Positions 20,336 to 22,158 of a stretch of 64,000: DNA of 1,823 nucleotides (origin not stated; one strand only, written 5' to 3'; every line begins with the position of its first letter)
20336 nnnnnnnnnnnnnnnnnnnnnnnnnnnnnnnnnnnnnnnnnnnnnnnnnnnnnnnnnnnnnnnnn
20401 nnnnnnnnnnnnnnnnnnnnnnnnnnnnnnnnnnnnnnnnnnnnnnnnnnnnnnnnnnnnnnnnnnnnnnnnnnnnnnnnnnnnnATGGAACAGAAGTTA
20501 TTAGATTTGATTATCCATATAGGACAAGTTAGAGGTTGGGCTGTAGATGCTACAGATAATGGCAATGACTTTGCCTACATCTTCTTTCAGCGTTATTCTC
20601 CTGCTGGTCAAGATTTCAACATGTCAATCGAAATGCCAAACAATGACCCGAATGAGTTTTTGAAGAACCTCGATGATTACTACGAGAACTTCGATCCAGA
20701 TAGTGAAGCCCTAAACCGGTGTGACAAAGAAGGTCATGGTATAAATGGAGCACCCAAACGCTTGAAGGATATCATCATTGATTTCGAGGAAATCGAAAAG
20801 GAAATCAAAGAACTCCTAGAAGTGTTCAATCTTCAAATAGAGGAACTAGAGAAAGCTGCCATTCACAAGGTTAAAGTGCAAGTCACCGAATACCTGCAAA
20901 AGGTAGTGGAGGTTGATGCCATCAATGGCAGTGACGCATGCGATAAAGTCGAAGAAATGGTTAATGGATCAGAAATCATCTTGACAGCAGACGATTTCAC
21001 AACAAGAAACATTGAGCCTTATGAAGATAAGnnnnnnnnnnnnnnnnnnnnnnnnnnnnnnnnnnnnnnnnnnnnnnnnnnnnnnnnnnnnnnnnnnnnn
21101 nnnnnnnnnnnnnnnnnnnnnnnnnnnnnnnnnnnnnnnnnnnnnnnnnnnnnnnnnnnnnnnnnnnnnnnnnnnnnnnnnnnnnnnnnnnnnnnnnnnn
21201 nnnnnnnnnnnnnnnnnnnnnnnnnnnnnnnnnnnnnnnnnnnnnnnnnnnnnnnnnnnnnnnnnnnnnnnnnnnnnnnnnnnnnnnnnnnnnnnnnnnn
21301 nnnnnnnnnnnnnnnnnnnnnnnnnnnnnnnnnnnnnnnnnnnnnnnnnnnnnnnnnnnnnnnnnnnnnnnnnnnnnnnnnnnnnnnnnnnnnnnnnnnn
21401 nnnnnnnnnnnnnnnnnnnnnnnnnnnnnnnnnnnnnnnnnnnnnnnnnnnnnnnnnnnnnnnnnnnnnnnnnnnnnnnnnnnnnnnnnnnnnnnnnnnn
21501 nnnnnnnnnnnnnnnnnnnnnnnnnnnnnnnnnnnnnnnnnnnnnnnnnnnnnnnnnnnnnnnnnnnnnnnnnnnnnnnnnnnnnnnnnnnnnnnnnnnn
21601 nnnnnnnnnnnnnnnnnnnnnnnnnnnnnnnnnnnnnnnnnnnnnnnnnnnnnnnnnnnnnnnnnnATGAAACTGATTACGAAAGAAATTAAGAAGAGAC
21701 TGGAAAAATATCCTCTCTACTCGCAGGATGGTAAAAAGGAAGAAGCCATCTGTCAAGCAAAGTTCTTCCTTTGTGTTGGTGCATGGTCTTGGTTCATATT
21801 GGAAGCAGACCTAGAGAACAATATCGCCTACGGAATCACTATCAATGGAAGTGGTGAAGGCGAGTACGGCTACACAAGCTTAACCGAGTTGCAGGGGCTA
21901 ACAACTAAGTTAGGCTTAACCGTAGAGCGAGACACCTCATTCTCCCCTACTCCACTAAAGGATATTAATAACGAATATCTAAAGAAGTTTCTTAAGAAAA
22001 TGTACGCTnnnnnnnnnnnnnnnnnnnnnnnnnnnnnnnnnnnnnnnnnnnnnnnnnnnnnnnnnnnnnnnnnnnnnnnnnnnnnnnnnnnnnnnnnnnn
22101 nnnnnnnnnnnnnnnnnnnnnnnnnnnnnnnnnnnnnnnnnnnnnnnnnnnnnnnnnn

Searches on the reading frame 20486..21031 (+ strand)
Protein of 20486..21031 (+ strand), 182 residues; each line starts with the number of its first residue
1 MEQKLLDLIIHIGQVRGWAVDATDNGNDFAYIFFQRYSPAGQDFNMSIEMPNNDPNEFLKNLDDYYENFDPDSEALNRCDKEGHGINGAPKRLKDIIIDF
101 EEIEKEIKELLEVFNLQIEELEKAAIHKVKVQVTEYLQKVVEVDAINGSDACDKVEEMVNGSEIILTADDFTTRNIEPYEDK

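Call 22: search_protein_families(library=phrogs, proteins=[window:20486-21031:+], max_evalue=0.001)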
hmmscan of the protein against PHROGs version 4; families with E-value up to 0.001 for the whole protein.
window:20486-21031:+ (182 aa): 0 families

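Call 23: search_protein_families(library=pfam, proteins=[window:20486-21031:+], max_evalue=0.01)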
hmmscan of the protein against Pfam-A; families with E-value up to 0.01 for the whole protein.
window:20486-21031:+ (182 aa): 1 family
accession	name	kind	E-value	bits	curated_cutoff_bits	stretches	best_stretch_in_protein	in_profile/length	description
PF14207.11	DpnD-PcfM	-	2.5e-11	43.8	25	1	130-172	2-44/46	DpnD/PcfM-like protein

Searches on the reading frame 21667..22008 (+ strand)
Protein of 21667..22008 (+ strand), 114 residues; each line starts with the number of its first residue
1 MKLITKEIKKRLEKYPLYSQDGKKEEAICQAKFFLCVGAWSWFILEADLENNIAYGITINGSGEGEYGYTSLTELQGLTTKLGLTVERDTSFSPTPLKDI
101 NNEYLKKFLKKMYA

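Call 22: search_protein_families(library=phrogs, proteins=[window:21667-22008:+], max_evalue=0.001)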
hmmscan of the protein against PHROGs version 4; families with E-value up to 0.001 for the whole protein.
window:21667-22008:+ (114 aa): 1 family
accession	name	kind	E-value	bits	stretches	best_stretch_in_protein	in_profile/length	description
phrog_5203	-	unknown function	0.00074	20.7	1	13-85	50-124/140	-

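Call 23: search_protein_families(library=pfam, proteins=[window:21667-22008:+], max_evalue=0.01)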
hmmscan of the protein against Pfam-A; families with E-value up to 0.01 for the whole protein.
window:21667-22008:+ (114 aa): 1 family
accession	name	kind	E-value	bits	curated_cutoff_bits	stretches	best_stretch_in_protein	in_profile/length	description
PF11171.13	DUF2958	-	1.6e-14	54.6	21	1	3-95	1-94/111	Protein of unknown function (DUF2958)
